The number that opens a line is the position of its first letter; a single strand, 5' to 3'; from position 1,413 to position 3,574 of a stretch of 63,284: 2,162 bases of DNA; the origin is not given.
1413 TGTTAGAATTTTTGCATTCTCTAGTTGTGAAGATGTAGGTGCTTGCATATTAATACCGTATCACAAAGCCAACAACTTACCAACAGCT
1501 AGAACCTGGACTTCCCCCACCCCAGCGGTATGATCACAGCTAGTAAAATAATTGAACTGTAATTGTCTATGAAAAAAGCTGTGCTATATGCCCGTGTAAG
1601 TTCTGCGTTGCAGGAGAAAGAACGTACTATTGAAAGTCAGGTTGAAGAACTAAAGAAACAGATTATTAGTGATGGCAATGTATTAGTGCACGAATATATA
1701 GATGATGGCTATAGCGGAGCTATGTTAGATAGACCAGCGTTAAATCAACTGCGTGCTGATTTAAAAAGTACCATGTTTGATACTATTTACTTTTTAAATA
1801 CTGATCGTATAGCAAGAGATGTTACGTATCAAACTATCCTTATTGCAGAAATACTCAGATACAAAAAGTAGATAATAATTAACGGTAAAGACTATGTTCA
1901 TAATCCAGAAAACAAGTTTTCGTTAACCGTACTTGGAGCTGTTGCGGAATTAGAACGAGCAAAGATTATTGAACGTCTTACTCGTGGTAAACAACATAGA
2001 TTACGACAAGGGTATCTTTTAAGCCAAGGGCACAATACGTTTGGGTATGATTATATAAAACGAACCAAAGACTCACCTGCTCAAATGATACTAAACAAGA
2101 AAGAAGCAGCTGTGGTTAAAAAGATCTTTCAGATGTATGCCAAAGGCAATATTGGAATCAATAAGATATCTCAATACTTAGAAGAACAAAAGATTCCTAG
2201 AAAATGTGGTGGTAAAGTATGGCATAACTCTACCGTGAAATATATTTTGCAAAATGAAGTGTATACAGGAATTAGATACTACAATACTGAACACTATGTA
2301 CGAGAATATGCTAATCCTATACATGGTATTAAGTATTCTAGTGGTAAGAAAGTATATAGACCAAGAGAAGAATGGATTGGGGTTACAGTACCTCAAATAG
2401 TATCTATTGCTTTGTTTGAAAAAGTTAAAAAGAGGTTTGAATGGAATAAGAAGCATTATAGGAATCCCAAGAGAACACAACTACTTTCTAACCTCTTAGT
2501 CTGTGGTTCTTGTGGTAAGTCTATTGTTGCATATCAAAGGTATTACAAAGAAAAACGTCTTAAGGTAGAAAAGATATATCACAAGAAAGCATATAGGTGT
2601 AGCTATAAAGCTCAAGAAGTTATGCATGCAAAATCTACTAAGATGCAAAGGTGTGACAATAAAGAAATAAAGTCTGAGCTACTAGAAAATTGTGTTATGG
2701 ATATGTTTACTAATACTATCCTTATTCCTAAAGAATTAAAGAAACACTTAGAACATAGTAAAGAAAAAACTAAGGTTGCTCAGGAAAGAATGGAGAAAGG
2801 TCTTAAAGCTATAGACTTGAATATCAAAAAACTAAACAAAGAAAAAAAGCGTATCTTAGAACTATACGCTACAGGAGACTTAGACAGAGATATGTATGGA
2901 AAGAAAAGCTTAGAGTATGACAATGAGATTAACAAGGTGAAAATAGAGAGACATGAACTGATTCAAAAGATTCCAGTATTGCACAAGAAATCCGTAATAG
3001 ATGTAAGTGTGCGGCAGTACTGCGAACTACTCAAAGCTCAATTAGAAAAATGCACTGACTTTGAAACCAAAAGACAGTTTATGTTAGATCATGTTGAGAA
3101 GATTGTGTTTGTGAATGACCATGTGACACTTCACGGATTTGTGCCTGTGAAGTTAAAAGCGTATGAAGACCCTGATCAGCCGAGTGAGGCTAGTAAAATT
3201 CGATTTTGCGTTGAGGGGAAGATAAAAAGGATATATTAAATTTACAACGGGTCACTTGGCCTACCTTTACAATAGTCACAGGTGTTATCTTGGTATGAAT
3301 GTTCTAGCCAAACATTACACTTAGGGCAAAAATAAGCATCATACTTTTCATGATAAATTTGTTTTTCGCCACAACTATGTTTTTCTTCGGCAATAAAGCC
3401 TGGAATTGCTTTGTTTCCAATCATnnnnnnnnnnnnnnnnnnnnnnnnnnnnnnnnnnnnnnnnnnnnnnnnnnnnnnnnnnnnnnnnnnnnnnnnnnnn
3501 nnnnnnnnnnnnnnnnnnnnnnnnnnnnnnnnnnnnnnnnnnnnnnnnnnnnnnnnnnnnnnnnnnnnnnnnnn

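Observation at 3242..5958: Three-gene operon: OLD-family ATPase/TOPRIM nuclease + AbiJ-like HEPN protein + zinc-ribbon micro-protein (candidate anti-phage defence system)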

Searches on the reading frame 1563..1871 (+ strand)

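Call 3: search_protein_families(library=padloc, proteins=[window:1563-1871:+], max_evalue=0.01)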
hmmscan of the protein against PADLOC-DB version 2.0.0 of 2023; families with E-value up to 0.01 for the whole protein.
window:1563-1871:+ (102 aa): 0 families

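Call 4: search_protein_families(library=pfam, proteins=[window:1563-1871:+], max_evalue=0.01)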
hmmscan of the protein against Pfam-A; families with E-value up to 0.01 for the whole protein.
window:1563-1871:+ (102 aa): 1 family
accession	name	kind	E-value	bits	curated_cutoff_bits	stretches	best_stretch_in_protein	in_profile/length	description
PF00239.26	Resolvase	-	7.1e-16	59.1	23.3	1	6-98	1-90/145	Resolvase, N terminal domain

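Call 5: search_protein_families(library=ncbifam, proteins=[window:1563-1871:+], max_evalue=0.01)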
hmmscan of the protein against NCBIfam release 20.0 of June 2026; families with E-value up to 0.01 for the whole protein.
window:1563-1871:+ (102 aa): 5 families
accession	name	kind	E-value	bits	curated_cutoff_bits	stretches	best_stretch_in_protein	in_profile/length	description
NF047343.1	SCCmet_CcrB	equivalog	8.1e-11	41.2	900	1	3-95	6-98/542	cassette chromosome recombinase CcrB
NF033518.0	transpos_IS607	equivalog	1.9e-08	34.1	110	1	4-85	54-132/187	IS607 family transposase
NF049883.1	resolv_YneB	equivalog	7.6e-08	32.1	175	1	5-91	1-86/211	YneB family resolvase-like protein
NF041201.1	recomb_XisF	equivalog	1.4e-07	30.8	375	1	7-94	2-83/465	fdxN element excision recombinase XisF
NF047347.1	SCCmet_CcrC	equivalog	1e-05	24.3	900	1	4-89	3-91/558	cassette chromosome recombinase CcrC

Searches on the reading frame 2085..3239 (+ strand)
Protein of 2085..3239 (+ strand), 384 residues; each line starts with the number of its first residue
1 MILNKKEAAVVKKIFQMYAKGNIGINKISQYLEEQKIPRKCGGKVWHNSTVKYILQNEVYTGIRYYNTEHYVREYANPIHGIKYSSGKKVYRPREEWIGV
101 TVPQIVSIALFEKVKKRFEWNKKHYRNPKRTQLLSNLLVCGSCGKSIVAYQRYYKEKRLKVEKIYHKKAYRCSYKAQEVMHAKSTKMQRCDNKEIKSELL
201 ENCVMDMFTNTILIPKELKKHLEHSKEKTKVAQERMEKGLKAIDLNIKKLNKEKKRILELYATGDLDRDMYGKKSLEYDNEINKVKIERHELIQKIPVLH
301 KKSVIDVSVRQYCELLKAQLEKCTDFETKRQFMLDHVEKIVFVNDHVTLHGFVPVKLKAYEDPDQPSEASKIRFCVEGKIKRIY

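Call 3: search_protein_families(library=padloc, proteins=[window:2085-3239:+], max_evalue=0.01)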
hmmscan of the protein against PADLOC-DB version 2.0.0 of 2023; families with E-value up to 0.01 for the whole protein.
window:2085-3239:+ (384 aa): 0 families

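Call 4: search_protein_families(library=pfam, proteins=[window:2085-3239:+], max_evalue=0.01)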
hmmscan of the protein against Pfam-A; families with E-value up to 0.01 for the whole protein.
window:2085-3239:+ (384 aa): 2 families
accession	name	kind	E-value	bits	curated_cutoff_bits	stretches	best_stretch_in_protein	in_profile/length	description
PF07508.19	Recombinase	-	2.8e-20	72.9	21.1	1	6-119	2-100/102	Recombinase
PF13408.12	Zn_ribbon_recom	-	2e-06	28.5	25.3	1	133-207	1-56/58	Recombinase zinc beta ribbon domain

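Call 5: search_protein_families(library=ncbifam, proteins=[window:2085-3239:+], max_evalue=0.01)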
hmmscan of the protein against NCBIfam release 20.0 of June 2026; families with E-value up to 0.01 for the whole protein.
window:2085-3239:+ (384 aa): 2 families
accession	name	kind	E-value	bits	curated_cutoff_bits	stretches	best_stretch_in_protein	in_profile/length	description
NF047347.1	SCCmet_CcrC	equivalog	3.9e-16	58.7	900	1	2-287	177-447/558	cassette chromosome recombinase CcrC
NF041201.1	recomb_XisF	equivalog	2.2e-07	30.2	375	1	5-178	175-340/465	fdxN element excision recombinase XisF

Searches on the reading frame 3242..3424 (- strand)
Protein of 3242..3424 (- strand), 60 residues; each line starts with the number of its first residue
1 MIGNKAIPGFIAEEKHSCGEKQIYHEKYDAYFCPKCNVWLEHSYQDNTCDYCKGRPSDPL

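Call 3: search_protein_families(library=padloc, proteins=[window:3242-3424:-], max_evalue=0.01)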
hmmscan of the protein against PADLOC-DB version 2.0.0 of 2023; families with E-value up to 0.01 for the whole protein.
window:3242-3424:- (60 aa): 0 families

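Call 4: search_protein_families(library=pfam, proteins=[window:3242-3424:-], max_evalue=0.01)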
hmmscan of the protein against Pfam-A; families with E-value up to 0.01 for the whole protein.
window:3242-3424:- (60 aa): 2 families
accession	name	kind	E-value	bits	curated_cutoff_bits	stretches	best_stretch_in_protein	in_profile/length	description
PF13047.11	DUF3907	-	0.0071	16.8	27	1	22-46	79-103/147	Protein of unknown function (DUF3907)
PF09334.17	tRNA-synt_1g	-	0.0097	15.1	20.1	1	20-54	110-144/391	tRNA synthetases class I (M)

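Call 5: search_protein_families(library=ncbifam, proteins=[window:3242-3424:-], max_evalue=0.01)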
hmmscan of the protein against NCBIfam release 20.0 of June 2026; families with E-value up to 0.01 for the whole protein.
window:3242-3424:- (60 aa): 2 families
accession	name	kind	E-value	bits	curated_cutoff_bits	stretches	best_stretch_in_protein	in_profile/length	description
TIGR00398.1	metG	equivalog_domain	0.00085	18.2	336.35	1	21-55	111-145/530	methionine--tRNA ligase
NF008859.0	PRK11893.2-1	equivalog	0.0087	15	553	1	11-59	105-153/498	methionine--tRNA ligase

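Call 8: search_protein_families(library=pfam, proteins=[window:3242-3424:-], max_evalue=10)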
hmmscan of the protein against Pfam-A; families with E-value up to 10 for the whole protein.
window:3242-3424:- (60 aa): 10 families
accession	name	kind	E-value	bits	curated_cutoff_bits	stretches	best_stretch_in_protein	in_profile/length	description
PF13047.11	DUF3907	-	0.0071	16.8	27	1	22-46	79-103/147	Protein of unknown function (DUF3907)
PF09334.17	tRNA-synt_1g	-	0.0097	15.1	20.1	1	20-54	110-144/391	tRNA synthetases class I (M)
PF08792.16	A2L_zn_ribbon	-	0.041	14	22.9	1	18-37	9-28/33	A2L zinc ribbon domain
PF02150.21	Zn_ribbon_RPB9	-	0.061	13.7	25.2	1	32-53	3-28/36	RNA polymerases M/15 Kd subunit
PF18256.6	HscB_4_cys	-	0.062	13.6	26.2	1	17-36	5-23/27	Co-chaperone HscB tetracysteine metal binding motif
PF23455.1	DUF7129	-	0.27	11.4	30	1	24-56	5-37/45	Domain of unknown function (DUF7129)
PF07754.17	HVO_2753_ZBP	-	0.29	11.4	33.2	1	17-36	3-22/46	Small zinc finger protein HVO_2753-like, Zn-binding pocket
PF06220.18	zf-U1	-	0.57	10.5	22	1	31-43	4-16/38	U1 zinc finger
PF03107.22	C1_2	-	1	10.2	26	1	18-40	23-43/48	C1 domain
PF13248.11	Zn_ribbon_3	-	2.8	8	27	0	45-52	15-22/26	zinc-ribbon domain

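Call 9: search_protein_families(library=phrogs, proteins=[window:3242-3424:-], max_evalue=1)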
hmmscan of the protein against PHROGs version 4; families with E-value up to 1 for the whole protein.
window:3242-3424:- (60 aa): 7 families
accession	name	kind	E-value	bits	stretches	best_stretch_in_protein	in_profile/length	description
phrog_33465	-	unknown function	0.026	15.5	1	21-37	25-41/50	-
phrog_9188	-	unknown function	0.032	15.4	1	13-52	22-60/70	-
phrog_33539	-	unknown function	0.042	14.8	1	32-58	25-49/58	-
phrog_27132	-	unknown function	0.36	11.8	1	27-52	24-51/78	-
phrog_6422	-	moron, auxiliary metabolic gene and host takeover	0.43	12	1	15-54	10-60/120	Lar-like restriction alleviation protein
phrog_10154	-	unknown function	0.77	10.5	0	31-54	30-53/63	-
phrog_2855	-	unknown function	0.78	11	1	26-53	53-85/89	-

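Call 42: find_homologous_proteins(query=window:3242-3424:-, max_evalue=0.01)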
Query window:3242-3424:- (60 aa): 1 proteins with E <= 0.01 among 1 candidates.
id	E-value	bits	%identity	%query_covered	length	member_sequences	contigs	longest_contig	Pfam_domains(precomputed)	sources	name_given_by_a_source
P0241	1.2e-37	144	100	100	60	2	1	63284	-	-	-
